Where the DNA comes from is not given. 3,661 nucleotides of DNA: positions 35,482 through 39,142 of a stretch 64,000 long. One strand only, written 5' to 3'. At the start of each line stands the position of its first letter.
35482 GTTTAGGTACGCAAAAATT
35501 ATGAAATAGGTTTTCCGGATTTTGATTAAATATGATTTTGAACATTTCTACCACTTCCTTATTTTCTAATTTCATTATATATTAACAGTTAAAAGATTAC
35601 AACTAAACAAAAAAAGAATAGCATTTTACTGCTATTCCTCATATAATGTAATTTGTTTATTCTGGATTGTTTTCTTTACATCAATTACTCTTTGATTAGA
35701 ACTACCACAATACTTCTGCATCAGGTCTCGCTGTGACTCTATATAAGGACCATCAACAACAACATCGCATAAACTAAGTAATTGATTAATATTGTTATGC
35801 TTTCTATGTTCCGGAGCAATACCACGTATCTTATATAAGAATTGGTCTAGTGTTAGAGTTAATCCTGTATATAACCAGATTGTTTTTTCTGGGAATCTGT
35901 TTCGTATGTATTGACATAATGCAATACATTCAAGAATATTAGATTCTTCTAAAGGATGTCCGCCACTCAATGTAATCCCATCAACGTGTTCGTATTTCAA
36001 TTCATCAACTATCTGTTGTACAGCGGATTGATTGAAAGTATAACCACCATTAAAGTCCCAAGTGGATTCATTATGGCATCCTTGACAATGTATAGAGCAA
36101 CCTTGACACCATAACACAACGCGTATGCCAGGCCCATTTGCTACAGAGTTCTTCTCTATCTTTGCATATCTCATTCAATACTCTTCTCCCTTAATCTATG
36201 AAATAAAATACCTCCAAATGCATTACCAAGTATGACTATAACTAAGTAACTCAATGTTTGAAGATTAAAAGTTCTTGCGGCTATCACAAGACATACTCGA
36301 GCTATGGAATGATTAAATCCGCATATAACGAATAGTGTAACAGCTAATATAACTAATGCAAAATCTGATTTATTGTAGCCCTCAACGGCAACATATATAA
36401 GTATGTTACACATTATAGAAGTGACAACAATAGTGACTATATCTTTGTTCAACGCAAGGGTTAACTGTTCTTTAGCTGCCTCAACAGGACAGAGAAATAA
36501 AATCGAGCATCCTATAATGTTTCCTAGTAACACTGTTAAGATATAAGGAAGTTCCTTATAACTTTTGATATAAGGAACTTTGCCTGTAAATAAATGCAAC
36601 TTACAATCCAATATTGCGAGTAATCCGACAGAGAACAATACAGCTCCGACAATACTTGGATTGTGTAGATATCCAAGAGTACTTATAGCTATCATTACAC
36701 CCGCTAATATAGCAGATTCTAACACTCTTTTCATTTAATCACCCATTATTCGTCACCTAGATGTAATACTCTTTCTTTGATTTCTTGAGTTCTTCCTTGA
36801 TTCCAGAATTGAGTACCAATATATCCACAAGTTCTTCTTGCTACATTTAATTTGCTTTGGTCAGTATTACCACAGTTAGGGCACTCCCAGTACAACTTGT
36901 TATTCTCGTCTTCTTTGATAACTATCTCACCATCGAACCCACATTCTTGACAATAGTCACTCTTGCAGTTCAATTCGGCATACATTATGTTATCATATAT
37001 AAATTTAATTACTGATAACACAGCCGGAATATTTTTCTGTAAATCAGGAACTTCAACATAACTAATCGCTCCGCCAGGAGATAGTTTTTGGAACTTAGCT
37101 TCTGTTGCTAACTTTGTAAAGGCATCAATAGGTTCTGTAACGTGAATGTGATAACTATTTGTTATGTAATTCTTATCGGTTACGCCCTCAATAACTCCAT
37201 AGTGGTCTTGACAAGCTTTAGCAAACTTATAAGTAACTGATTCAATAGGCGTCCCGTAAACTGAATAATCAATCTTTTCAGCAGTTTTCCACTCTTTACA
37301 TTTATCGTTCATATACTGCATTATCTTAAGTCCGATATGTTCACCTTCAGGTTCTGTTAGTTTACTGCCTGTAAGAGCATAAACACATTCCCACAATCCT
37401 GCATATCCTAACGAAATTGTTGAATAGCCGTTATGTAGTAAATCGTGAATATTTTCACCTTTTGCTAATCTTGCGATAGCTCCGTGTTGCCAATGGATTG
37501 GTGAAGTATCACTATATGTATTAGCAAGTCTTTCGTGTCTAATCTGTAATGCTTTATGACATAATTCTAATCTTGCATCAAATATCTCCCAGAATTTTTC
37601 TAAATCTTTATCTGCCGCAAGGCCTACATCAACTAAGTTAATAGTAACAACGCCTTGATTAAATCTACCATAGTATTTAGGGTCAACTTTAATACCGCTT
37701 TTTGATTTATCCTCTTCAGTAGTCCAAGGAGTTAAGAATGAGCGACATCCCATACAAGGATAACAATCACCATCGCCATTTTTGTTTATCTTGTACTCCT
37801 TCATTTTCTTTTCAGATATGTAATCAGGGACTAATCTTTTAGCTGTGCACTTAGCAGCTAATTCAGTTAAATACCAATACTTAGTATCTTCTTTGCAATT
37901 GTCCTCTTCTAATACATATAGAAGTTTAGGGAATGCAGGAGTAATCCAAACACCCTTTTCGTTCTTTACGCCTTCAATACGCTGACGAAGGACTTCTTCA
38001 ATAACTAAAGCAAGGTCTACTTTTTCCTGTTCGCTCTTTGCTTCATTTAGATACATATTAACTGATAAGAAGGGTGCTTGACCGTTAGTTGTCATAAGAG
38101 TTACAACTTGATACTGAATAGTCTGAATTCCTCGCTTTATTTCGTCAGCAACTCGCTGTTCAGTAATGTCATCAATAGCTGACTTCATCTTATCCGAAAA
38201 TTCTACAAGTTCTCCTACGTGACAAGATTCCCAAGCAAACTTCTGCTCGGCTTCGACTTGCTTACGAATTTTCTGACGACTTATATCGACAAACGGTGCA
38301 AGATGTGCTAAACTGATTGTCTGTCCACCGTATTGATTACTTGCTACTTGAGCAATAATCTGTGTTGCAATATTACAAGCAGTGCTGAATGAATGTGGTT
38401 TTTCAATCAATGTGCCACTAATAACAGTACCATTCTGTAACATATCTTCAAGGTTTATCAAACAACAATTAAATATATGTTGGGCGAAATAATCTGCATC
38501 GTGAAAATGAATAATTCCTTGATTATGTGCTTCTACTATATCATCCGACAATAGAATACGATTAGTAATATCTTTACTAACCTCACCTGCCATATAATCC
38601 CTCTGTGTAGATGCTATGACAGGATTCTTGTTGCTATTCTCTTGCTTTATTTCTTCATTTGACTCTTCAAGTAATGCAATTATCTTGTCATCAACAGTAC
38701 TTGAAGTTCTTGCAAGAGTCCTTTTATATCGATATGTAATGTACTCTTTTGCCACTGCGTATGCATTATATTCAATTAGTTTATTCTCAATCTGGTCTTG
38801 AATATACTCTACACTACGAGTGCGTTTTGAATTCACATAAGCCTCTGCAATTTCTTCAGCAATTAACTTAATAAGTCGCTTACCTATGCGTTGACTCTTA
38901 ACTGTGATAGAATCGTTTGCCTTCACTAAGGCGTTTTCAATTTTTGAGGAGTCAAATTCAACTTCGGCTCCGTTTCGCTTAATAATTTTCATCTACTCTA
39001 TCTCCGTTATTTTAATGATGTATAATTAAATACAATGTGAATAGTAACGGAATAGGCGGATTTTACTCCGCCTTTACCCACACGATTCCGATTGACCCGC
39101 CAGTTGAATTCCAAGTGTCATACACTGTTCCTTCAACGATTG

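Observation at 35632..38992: FNT-like formate channel inserted between nrdD and nrdG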

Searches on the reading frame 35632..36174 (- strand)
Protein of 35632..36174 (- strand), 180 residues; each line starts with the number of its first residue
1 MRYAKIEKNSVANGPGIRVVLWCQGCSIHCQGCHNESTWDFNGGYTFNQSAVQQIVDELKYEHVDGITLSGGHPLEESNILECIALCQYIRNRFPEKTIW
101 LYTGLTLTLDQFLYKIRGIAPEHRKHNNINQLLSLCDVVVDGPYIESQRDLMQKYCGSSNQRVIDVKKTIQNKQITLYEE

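Call 3: search_protein_families(library=pfam, proteins=[window:35632-36174:-], max_evalue=1)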
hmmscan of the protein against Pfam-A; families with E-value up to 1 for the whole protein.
window:35632-36174:- (180 aa): 3 families
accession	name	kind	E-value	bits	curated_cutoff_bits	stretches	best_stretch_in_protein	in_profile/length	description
PF13353.11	Fer4_12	-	9e-42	143.1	22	1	12-164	1-137/137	4Fe-4S single cluster domain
PF04055.27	Radical_SAM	-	3.4e-06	27.8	29.5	1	23-108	4-89/166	Radical SAM superfamily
PF06487.18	SAP18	-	0.0096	16.6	27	1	88-174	26-113/124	Sin3 associated polypeptide p18 (SAP18)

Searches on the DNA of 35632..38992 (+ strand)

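Call 7: search_dna_similar(query=window:35632-38992:+, collection=phages, mode=near)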
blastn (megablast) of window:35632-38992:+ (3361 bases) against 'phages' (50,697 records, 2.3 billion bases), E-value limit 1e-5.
No match.
